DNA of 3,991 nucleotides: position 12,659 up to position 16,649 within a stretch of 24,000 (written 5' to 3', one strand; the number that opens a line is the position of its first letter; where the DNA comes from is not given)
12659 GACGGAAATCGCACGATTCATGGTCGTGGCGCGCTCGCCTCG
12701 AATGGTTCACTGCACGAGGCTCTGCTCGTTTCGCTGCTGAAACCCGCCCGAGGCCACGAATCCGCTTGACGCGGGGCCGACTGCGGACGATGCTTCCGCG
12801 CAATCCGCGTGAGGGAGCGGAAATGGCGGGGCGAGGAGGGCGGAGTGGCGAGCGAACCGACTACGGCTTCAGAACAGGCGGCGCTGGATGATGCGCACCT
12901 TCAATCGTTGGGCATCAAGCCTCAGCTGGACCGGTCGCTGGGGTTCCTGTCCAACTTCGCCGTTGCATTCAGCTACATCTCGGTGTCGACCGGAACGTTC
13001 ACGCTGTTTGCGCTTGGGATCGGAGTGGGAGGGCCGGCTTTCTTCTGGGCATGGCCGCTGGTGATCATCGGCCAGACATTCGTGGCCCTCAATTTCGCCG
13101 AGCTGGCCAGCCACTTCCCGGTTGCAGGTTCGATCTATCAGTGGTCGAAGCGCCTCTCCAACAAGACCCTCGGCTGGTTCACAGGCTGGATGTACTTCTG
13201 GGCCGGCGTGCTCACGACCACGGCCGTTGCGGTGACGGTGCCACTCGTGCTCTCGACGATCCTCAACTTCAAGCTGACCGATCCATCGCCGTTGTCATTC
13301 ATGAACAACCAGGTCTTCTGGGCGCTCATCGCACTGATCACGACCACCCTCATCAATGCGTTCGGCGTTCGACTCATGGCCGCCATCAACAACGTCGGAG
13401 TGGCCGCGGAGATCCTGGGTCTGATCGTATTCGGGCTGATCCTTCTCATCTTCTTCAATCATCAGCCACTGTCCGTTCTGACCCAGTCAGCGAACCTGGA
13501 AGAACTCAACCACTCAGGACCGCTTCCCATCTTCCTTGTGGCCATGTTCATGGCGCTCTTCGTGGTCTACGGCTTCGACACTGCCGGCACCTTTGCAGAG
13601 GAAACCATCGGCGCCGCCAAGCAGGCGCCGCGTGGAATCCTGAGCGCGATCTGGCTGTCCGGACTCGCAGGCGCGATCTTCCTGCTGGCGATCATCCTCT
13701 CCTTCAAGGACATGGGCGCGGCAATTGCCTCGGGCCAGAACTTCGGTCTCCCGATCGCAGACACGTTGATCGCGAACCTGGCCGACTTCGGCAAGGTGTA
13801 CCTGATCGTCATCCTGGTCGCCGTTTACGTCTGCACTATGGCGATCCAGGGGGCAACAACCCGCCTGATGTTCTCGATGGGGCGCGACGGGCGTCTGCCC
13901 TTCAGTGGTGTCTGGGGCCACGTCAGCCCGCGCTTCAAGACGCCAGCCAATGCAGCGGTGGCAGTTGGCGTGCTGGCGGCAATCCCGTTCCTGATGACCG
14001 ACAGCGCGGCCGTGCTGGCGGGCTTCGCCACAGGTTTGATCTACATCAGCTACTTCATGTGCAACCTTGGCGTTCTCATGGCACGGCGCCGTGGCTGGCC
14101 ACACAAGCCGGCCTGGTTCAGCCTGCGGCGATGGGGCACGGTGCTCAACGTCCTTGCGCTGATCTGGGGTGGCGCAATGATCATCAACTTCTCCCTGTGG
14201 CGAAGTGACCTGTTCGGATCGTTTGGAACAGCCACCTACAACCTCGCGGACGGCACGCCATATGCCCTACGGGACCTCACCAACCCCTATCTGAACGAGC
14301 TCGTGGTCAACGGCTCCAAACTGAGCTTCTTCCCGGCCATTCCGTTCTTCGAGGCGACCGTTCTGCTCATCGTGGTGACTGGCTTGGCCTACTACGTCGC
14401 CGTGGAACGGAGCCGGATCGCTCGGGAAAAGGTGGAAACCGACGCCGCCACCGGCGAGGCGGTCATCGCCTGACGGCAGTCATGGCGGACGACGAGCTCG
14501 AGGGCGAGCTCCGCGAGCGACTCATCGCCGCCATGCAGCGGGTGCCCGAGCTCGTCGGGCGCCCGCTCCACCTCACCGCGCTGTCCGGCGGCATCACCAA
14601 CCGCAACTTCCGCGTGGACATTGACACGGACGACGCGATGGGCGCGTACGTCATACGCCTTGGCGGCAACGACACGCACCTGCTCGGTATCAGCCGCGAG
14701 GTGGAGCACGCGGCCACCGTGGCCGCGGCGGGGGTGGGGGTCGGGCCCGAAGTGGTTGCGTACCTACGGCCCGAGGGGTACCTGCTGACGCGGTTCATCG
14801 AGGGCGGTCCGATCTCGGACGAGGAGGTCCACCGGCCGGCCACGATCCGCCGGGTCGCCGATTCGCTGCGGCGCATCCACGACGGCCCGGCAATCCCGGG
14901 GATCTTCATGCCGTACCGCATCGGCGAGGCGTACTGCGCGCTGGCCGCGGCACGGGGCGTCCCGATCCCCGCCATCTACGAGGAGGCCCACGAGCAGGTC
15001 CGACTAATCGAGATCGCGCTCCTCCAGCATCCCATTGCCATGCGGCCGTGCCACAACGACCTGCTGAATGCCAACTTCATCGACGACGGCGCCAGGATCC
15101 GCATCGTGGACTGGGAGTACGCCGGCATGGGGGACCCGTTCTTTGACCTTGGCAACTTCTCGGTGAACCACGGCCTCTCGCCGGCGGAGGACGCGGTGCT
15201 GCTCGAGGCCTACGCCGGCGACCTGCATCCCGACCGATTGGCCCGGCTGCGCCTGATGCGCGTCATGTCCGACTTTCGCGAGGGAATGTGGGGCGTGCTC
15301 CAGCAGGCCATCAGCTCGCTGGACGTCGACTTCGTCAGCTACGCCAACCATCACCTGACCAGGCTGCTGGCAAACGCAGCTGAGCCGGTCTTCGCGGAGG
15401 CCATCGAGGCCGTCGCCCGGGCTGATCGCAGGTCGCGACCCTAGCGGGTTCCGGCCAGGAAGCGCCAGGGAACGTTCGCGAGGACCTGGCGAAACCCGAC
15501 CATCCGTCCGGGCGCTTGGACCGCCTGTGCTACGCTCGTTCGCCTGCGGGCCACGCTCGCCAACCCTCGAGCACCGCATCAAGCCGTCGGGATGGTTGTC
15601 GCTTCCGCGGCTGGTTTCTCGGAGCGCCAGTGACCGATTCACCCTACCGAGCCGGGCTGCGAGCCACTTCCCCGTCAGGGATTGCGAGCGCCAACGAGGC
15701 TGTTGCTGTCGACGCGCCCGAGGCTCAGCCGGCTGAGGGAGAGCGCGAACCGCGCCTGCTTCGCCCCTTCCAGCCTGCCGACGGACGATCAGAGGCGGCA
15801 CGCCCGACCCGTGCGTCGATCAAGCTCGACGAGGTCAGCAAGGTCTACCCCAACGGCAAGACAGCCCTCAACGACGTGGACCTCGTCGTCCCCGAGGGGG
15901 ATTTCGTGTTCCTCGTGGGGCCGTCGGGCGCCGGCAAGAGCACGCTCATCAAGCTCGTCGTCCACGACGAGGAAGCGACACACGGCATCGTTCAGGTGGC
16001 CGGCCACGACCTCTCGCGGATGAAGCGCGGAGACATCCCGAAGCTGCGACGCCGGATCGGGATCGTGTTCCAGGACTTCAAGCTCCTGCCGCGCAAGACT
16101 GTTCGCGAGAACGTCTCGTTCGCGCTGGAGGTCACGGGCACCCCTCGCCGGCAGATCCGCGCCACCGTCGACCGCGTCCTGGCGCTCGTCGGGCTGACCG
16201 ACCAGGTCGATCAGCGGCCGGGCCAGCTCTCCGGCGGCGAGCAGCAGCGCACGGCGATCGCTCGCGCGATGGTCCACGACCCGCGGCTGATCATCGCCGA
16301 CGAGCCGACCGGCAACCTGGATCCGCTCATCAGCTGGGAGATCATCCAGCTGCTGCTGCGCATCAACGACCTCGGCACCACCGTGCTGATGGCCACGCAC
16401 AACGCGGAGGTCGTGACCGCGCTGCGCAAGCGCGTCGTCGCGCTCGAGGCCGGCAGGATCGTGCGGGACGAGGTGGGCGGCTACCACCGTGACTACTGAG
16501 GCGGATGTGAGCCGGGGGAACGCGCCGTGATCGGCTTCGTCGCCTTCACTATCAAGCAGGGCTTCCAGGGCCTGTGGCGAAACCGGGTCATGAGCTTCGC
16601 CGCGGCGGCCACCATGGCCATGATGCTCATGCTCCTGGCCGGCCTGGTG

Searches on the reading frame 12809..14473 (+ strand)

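Call 46: search_protein_families(library=pfam, proteins=[window:12809-14473:+], max_evalue=0.001)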
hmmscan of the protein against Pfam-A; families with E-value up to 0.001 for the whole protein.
window:12809-14473:+ (554 aa): 2 families
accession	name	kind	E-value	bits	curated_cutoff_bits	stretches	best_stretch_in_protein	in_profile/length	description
PF13520.12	AA_permease_2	-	4.2e-39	135.1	27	1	44-462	1-405/427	Amino acid permease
PF00324.27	AA_permease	-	5.4e-24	85.2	24.6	1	59-458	11-413/470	Amino acid permease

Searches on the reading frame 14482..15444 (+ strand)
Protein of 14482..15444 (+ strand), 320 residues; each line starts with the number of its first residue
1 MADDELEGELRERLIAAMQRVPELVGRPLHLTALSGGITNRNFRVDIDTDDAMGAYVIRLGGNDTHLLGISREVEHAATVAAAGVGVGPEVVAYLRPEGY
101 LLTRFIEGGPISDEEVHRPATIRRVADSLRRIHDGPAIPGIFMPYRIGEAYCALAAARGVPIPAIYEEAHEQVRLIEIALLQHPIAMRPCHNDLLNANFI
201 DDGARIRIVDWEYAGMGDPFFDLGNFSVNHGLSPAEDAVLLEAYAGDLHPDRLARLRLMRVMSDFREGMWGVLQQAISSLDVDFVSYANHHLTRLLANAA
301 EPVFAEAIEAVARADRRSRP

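Call 46: search_protein_families(library=pfam, proteins=[window:14482-15444:+], max_evalue=0.001)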
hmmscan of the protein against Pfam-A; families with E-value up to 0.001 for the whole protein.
window:14482-15444:+ (320 aa): 2 families
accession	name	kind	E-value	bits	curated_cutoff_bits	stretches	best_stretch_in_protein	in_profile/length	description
PF01633.27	Choline_kinase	-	2.9e-20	73.2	29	2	166-226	145-203/300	Choline/ethanolamine kinase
PF01636.29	APH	-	5.4e-20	72.6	23.2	1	31-250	2-231/239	Phosphotransferase enzyme family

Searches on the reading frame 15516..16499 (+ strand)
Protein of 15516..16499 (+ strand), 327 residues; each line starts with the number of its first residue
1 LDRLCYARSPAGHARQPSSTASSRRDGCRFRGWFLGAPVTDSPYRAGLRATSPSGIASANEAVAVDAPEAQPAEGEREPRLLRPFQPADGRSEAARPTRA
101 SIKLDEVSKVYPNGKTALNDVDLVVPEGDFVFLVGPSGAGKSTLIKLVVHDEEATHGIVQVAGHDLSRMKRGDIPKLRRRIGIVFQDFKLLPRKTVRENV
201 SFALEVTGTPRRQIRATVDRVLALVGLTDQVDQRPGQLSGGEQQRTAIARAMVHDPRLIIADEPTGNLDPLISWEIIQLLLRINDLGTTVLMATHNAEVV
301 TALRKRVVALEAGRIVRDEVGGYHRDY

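Call 46: search_protein_families(library=pfam, proteins=[window:15516-16499:+], max_evalue=0.001)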
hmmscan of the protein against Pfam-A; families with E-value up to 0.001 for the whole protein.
window:15516-16499:+ (327 aa): 5 families
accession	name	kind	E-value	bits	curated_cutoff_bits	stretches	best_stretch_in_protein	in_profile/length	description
PF00005.33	ABC_tran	-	2.5e-36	125.7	25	1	118-265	1-136/137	ABC transporter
PF13304.12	AAA_21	-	2.7e-07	31.4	27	0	221-300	221-303/304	AAA domain, putative AbiEii toxin, Type IV TA system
PF13191.12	AAA_16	-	0.00014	22.8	32.6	1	128-167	24-63/167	AAA ATPase domain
PF03193.22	RsgA_GTPase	-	0.00028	21.2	30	1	127-157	106-136/174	RsgA GTPase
PF00931.28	NB-ARC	-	0.00071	19.3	23.5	0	126-300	16-141/248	NB-ARC domain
